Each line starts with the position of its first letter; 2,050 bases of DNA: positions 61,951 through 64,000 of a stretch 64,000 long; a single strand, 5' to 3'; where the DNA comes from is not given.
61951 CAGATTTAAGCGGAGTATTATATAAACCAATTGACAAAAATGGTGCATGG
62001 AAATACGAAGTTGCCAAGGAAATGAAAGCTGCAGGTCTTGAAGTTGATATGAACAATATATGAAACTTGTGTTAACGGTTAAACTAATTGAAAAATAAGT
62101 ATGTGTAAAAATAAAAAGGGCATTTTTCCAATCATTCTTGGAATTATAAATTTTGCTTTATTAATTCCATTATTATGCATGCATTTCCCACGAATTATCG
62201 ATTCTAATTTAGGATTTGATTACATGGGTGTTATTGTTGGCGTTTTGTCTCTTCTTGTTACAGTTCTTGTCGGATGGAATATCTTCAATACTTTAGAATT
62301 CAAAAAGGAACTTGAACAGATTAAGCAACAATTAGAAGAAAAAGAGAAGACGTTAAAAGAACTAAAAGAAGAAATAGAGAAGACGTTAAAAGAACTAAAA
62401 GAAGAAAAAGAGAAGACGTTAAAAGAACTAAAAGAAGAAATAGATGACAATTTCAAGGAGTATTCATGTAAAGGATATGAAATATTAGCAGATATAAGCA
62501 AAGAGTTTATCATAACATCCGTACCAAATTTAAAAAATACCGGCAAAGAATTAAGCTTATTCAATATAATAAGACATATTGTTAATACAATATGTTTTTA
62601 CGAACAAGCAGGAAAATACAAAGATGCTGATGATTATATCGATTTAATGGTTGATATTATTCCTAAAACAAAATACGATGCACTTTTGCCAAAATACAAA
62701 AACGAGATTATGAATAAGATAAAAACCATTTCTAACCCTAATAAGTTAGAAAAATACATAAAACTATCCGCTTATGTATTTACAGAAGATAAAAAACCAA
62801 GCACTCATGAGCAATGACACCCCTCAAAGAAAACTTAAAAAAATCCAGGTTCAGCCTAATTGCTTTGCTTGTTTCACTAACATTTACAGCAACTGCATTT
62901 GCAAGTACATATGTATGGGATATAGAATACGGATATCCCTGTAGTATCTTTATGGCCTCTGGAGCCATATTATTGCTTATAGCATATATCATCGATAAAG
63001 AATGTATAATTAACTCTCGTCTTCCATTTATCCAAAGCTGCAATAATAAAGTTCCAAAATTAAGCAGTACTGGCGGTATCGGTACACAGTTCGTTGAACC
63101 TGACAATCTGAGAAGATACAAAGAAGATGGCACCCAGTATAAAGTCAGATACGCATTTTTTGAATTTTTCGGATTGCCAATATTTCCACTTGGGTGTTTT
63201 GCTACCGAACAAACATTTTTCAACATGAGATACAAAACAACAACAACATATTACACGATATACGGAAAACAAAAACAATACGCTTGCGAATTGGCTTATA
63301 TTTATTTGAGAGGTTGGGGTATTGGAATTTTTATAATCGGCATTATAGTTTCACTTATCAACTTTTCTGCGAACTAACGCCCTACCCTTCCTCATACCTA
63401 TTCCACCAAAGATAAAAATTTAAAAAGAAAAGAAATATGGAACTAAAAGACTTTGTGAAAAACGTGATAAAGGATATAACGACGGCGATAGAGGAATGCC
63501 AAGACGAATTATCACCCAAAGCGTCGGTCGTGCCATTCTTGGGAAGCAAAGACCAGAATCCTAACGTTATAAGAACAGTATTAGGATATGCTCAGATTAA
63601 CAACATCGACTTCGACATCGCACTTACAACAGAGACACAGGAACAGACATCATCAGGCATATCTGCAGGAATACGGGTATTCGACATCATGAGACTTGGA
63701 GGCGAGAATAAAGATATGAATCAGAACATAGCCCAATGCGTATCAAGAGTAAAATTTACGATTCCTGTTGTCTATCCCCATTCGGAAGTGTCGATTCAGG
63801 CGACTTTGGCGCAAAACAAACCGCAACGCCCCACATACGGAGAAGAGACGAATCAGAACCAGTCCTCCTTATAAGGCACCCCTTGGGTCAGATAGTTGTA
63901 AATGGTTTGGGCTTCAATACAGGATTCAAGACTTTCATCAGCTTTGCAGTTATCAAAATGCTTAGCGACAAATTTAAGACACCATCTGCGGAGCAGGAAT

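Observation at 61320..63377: Repressor-coupled TIR-like protein plus two membrane proteins: candidate prophage defence/exclusion module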

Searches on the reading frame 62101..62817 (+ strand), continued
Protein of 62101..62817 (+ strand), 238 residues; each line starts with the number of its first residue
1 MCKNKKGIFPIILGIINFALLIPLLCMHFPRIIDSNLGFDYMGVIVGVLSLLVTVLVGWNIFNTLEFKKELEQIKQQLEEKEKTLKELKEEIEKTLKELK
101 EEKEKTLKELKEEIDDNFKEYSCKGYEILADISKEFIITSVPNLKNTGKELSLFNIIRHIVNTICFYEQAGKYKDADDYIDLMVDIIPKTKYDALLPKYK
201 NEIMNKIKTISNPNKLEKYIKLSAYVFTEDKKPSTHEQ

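Call 88: search_protein_families(library=padloc, proteins=[L062:4326-4943:+, L012:762-1142:+, L012:1148-1447:+, L013:4441-4680:+, L013:4667-4912:+, L059:5738-6283:+, L062:5714-6406:+], max_evalue=0.01)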
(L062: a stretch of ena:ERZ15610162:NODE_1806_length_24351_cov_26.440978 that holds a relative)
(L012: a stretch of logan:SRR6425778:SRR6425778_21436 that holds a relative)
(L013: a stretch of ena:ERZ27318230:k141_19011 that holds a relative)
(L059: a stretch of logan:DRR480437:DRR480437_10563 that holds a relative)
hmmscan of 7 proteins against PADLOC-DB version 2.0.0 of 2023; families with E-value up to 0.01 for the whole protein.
L062:4326-4943:+ (206 aa): 4 families
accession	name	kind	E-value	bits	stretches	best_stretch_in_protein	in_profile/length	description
PDLC04994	PDC-S31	-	7.3e-19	66.2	1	74-189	130-255/273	-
PDLC04991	PDC-S31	-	1.2e-17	62.3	1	14-194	25-192/208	-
PDLC04990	PDC-S31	-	4e-16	57.6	1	76-199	121-253/259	-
PDLC04993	PDC-S31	-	2.7e-06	24.8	1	117-153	146-182/245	-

L012:762-1142:+ (127 aa): 0 families

L012:1148-1447:+ (100 aa): 0 families

L013:4441-4680:+ (80 aa): 0 families

L013:4667-4912:+ (82 aa): 0 families

L059:5738-6283:+ (182 aa): 0 families

L062:5714-6406:+ (231 aa): 0 families

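Call 96: find_encoding_contigs(protein=P0122, flank=4000, max_places=3)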
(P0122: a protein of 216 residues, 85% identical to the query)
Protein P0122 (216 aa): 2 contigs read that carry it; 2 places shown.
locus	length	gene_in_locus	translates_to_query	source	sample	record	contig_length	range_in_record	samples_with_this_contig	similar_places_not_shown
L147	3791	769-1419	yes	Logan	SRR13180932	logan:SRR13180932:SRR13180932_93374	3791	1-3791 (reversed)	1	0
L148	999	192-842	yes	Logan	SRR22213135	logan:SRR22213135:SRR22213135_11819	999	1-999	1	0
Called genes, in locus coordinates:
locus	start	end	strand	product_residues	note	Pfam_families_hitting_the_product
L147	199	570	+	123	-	PF01381:HTH_3 (weak)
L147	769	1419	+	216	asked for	-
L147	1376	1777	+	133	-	-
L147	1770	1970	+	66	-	-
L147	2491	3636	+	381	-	PF17293:Arm-DNA-bind_5, PF13102:Phage_int_SAM_5, PF00589:Phage_integrase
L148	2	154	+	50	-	?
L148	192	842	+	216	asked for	-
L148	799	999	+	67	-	?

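Call 97: find_encoding_contigs(protein=P0126, flank=4000, max_places=3)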
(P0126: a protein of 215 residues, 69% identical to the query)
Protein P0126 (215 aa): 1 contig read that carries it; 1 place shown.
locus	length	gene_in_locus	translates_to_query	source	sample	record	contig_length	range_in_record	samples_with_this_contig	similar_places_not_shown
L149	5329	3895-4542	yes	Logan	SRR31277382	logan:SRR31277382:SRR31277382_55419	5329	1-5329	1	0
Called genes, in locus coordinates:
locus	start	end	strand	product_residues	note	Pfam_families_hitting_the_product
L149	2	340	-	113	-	?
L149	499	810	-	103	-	-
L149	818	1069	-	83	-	-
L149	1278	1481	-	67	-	-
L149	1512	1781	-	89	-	-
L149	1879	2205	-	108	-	-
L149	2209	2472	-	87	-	-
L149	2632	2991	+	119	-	PF13443:HTH_26, PF01381:HTH_3 (weak)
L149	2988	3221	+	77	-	-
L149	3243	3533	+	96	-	-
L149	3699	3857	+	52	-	-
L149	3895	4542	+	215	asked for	-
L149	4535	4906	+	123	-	-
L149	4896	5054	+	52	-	-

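Call 98: find_encoding_contigs(protein=P0125, flank=4000, max_places=4)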
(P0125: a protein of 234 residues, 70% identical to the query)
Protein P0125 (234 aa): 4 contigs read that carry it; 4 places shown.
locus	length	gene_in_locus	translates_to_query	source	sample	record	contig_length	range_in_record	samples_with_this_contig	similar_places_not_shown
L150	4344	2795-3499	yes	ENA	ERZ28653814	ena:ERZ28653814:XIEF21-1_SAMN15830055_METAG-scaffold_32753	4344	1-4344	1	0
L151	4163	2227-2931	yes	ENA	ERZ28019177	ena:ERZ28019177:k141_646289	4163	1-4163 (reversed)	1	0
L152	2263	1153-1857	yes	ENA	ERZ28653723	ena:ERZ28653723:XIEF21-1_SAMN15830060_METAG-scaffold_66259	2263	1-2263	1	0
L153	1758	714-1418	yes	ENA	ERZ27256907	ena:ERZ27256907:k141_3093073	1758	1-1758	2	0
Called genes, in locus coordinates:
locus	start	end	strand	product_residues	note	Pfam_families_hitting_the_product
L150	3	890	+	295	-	?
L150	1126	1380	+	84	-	PF17293:Arm-DNA-bind_5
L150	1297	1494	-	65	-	-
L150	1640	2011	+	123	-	PF01381:HTH_3 (weak)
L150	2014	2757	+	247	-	PF10137:CAP12-PCTIR_TIR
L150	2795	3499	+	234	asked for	-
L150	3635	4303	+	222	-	-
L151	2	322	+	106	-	?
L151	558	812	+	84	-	PF17293:Arm-DNA-bind_5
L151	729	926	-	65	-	-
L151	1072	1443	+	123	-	PF01381:HTH_3 (weak)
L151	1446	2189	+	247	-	PF10137:CAP12-PCTIR_TIR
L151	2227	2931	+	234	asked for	-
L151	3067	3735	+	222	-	-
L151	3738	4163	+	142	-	?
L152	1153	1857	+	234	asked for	-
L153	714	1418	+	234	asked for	-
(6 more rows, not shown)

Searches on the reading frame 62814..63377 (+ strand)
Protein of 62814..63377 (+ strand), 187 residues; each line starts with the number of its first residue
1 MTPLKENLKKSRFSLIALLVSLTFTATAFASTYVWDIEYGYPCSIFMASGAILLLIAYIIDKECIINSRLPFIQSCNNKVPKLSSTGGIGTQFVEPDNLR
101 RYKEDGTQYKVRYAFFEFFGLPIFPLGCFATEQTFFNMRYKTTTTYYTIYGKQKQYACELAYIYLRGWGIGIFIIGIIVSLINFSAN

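Call 3: search_protein_families(library=pfam, proteins=[window:62814-63377:+], max_evalue=1)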
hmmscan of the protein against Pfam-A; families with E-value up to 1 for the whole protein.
window:62814-63377:+ (187 aa): 1 family
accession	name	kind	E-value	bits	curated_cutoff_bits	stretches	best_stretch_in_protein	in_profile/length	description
PF06687.17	SUR7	-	0.068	13.3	29.6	1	5-59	96-158/201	SUR7/PalI family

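Call 4: search_protein_families(library=padloc, proteins=[window:62814-63377:+], max_evalue=1)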
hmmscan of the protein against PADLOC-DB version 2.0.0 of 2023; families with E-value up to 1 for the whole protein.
window:62814-63377:+ (187 aa): 0 families

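Call 7: search_protein_families(library=phrogs, proteins=[window:62814-63377:+], max_evalue=0.001)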
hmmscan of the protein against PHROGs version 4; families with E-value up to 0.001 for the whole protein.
window:62814-63377:+ (187 aa): 0 families

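Call 8: search_protein_families(library=ncbifam, proteins=[window:62814-63377:+], max_evalue=0.1)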
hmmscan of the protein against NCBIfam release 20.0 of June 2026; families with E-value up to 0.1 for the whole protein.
window:62814-63377:+ (187 aa): 0 families

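Call 51: find_homologous_proteins(query=window:62814-63377:+)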
Query window:62814-63377:+ (187 aa): 1 proteins with E <= 0.001 among 217 candidates.
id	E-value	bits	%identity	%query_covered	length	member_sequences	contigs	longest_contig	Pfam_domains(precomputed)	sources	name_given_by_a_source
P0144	3.9e-111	387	95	100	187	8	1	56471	-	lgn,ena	-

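Call 53: find_encoding_contigs(protein=P0144, flank=7000, max_places=4)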
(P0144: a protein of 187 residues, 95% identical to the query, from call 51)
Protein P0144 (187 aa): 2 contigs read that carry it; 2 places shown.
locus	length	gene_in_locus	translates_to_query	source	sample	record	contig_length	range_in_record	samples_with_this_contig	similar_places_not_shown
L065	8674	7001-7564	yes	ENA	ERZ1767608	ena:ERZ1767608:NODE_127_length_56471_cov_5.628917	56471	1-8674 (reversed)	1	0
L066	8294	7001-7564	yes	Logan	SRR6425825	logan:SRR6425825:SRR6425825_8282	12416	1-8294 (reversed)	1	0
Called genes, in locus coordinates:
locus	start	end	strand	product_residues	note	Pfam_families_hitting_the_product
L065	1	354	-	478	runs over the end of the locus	PF00176:SNF2-rel_dom, PF00270:DEAD (weak), PF04851:ResIII, PF00271:Helicase_C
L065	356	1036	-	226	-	-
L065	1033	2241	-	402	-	-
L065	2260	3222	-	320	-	PF03837:RecT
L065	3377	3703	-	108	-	-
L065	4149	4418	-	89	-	-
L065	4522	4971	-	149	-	-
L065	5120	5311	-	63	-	-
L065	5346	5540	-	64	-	-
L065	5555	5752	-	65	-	-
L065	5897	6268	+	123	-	PF01381:HTH_3 (weak)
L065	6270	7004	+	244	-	-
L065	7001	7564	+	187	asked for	-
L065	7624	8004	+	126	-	-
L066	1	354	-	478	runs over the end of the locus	PF00176:SNF2-rel_dom, PF00270:DEAD (weak), PF04851:ResIII, PF00271:Helicase_C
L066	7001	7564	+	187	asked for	-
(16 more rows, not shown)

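Call 88: search_protein_families(library=padloc, proteins=[L065:6270-7001:+], max_evalue=0.01)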
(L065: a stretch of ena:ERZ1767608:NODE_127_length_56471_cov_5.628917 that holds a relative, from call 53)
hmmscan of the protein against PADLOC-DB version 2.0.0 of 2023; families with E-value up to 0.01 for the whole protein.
L065:6270-7001:+ (244 aa): 0 families

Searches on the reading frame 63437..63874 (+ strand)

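Call 3: search_protein_families(library=pfam, proteins=[window:63437-63874:+], max_evalue=1)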
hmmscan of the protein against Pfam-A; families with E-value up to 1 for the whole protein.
window:63437-63874:+ (145 aa): 1 family
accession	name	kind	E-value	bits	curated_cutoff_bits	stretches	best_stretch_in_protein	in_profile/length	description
PF06330.16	TRI5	-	0.14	11.4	25.2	1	9-72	203-266/362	Trichodiene synthase (TRI5)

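Call 4: search_protein_families(library=padloc, proteins=[window:63437-63874:+], max_evalue=1)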
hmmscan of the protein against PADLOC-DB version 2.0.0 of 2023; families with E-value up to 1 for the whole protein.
window:63437-63874:+ (145 aa): 0 families

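Call 7: search_protein_families(library=phrogs, proteins=[window:63437-63874:+], max_evalue=0.001)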
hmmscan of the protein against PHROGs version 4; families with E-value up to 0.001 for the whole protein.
window:63437-63874:+ (145 aa): 0 families

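Call 8: search_protein_families(library=ncbifam, proteins=[window:63437-63874:+], max_evalue=0.1)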
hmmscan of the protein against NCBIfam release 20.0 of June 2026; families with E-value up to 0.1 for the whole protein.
window:63437-63874:+ (145 aa): 0 families
